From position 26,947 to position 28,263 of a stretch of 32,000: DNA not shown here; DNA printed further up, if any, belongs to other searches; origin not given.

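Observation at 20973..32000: Divergent BMP-type uptake operon and GntR-controlled enzyme set: candidate undescribed N-heterocycle catabolic or salvage locus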

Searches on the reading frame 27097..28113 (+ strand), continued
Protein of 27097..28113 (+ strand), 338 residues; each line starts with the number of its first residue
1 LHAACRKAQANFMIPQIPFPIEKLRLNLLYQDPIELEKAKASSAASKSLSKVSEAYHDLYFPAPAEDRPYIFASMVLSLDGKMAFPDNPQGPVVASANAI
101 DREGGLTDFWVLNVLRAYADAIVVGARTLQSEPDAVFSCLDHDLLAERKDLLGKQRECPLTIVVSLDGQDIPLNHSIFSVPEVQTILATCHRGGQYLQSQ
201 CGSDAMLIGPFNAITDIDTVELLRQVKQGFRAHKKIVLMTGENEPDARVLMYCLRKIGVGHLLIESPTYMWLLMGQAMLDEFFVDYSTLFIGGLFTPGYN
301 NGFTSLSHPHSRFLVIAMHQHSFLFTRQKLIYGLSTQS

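Call 71: find_encoding_contigs(protein=P0227, flank=10000, max_places=1)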
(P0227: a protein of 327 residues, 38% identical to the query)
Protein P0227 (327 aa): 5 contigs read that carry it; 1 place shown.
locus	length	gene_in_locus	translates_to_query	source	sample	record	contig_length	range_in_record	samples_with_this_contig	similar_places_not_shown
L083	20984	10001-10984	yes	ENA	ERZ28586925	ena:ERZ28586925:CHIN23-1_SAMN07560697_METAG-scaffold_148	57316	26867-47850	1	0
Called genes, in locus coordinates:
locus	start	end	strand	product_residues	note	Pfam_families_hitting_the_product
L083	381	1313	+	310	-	PF14305:ATPgrasp_TupA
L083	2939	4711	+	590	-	PF06347:SH3_4 (weak), PF08239:SH3_3, PF18348:SH3_16 (faint), PF00018:SH3_1 (faint), PF06347:SH3_4 (weak), PF08239:SH3_3, PF01832:Glucosaminidase, PF01520:Amidase_3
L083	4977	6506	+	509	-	-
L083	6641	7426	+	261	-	PF01791:DeoC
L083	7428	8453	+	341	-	PF08240:ADH_N, PF16912:Glu_dehyd_C, PF00107:ADH_zinc_N, PF13602:ADH_zinc_N_2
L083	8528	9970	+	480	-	PF00370:FGGY_N, PF02782:FGGY_C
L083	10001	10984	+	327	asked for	PF01872:RibD_C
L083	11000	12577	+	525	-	-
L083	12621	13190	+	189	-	PF02525:Flavodoxin_2, PF03358:FMN_red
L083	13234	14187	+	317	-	PF01872:RibD_C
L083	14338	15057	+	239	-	PF00392:GntR, PF14502:HTH_41 (weak), PF07702:UTRA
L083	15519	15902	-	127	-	PF01381:HTH_3, PF12844:HTH_19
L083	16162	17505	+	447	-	PF01235:Na_Ala_symp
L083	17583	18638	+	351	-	PF01113:DapB_N (weak), PF03435:Sacchrp_dh_NADP (faint), PF19328:DAP_DH_C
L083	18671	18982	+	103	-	PF22010:OrtA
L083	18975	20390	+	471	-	PF00291:PALP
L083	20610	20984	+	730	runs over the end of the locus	PF00142:Fer4_NifH, PF01656:CbiA, PF02374:ArsA_ATPase, PF13614:AAA_31, PF00148:Oxidored_nitro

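Call 77: find_encoding_contigs(protein=P0121, flank=10000, max_places=3)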
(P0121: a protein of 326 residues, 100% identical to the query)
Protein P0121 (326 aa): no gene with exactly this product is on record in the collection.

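Call 81: predict_structure(alignment_id=A2)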
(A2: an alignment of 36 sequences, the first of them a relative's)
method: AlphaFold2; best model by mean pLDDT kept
length: 326 residues; sequences in the alignment: 36
mean_pLDDT: 95.0   pTM: 0.93
mean pLDDT of the five models: 95.0, 94.9, 94.9, 94.4, 93.9
residues with pLDDT >= 90: 288; 70-90: 35; 50-70: 2; < 50: 1
segments of 3 or more residues with pLDDT < 50: none
pLDDT, mean of each block of 10 residues (from residue 1): 92 98 98 98 98 98 96 89 91 96 98 91 90 96 95 96 90 97 97 97 98 97 97 96 99 95 97 96 87 94 96 98 71
secondary structure, 60 per line:
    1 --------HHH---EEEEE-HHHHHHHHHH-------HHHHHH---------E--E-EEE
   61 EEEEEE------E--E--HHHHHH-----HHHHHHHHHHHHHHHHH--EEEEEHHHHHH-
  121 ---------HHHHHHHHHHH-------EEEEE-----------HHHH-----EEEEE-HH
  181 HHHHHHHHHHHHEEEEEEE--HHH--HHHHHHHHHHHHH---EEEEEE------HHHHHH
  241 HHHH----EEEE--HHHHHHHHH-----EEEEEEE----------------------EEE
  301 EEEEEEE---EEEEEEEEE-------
elements in order: E15-19 H21-30 H38-43 E58-66 H79-84 H90-106 E109-113 H114-119 H130-140 E148-152 H164-167 E173-177 H179-192 E193-199 H207-219 E223-228 H235-244 E249-252 H255-263 E269-275 E298-307 E311-319

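Call 83: fold_search(model_id=the predicted structure, library=pdb)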
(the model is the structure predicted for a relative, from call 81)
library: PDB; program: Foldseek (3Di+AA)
matches with E <= 10: 1320; with E <= 0.001: 252
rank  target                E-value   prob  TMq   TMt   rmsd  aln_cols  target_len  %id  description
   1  5xv5_F                6.0e-16  1.00  0.60  0.84   3.8       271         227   23  Crystal structure of Rib7 mutant S88E from Methanosarcina mazei (released 2018-07-04)
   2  5xv0_A                7.7e-16  1.00  0.60  0.80   4.9       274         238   23  Crystal structure of Rib7 mutant D33N from Methanosarcina mazei (released 2018-07-04)
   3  5xv5_A                8.7e-16  1.00  0.60  0.82   4.2       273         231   23  Crystal structure of Rib7 mutant S88E from Methanosarcina mazei (released 2018-07-04)
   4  5xv0_F                1.8e-15  1.00  0.58  0.78   5.0       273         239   23  Crystal structure of Rib7 mutant D33N from Methanosarcina mazei (released 2018-07-04)
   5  5xux_A                2.3e-15  1.00  0.61  0.83   3.7       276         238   23  Crystal structure of Rib7 from Methanosarcina mazei (released 2018-07-04)
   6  5xv5_D                6.2e-15  1.00  0.60  0.85   3.8       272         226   23  Crystal structure of Rib7 mutant S88E from Methanosarcina mazei (released 2018-07-04)
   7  5xux_D                9.5e-15  1.00  0.60  0.85   3.9       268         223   23  Crystal structure of Rib7 from Methanosarcina mazei (released 2018-07-04)
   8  5xv5_B                1.1e-14  1.00  0.59  0.85   3.8       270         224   23  Crystal structure of Rib7 mutant S88E from Methanosarcina mazei (released 2018-07-04)
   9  5xv5_C                2.1e-14  1.00  0.59  0.85   3.8       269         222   23  Crystal structure of Rib7 mutant S88E from Methanosarcina mazei (released 2018-07-04)
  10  5xv0_B                2.1e-14  1.00  0.58  0.83   4.1       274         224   22  Crystal structure of Rib7 mutant D33N from Methanosarcina mazei (released 2018-07-04)
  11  2azn_A                2.9e-14  1.00  0.55  0.80   5.5       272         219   19  X-RAY Structure of 2,5-diamino-6-ribosylamino-4(3h)-pyrimidinone 5-phosphate reductase (released 2006-08-29)
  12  5xux_B                4.4e-14  1.00  0.57  0.81   4.8       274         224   22  Crystal structure of Rib7 from Methanosarcina mazei (released 2018-07-04)
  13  5xv2                  7.2e-14  1.00  0.59  0.84   4.0       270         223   22  Crystal structure of Rib7 mutant D33A from Methanosarcina mazei (released 2018-07-04)
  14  5xv0_D                7.2e-14  1.00  0.56  0.80   4.5       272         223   22  Crystal structure of Rib7 mutant D33N from Methanosarcina mazei (released 2018-07-04)
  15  5xux_C                1.0e-13  1.00  0.58  0.83   4.6       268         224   23  Crystal structure of Rib7 from Methanosarcina mazei (released 2018-07-04)
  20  4xt6                  4.3e-12  1.00  0.58  0.77   3.2       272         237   18  Crystal structure of Rv2671 from Mycobacterium tuberculosis in complex with the tetrahydropteridine ring of tetrahydrofo (released 2016-02-24)
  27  4xt4                  3.3e-11  1.00  0.60  0.78   3.2       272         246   18  Crystal structure of Rv2671 from Mycobacteirum tuberculosis in complex with dihydropteridine ring of dihydropteroic acid (released 2016-02-24)
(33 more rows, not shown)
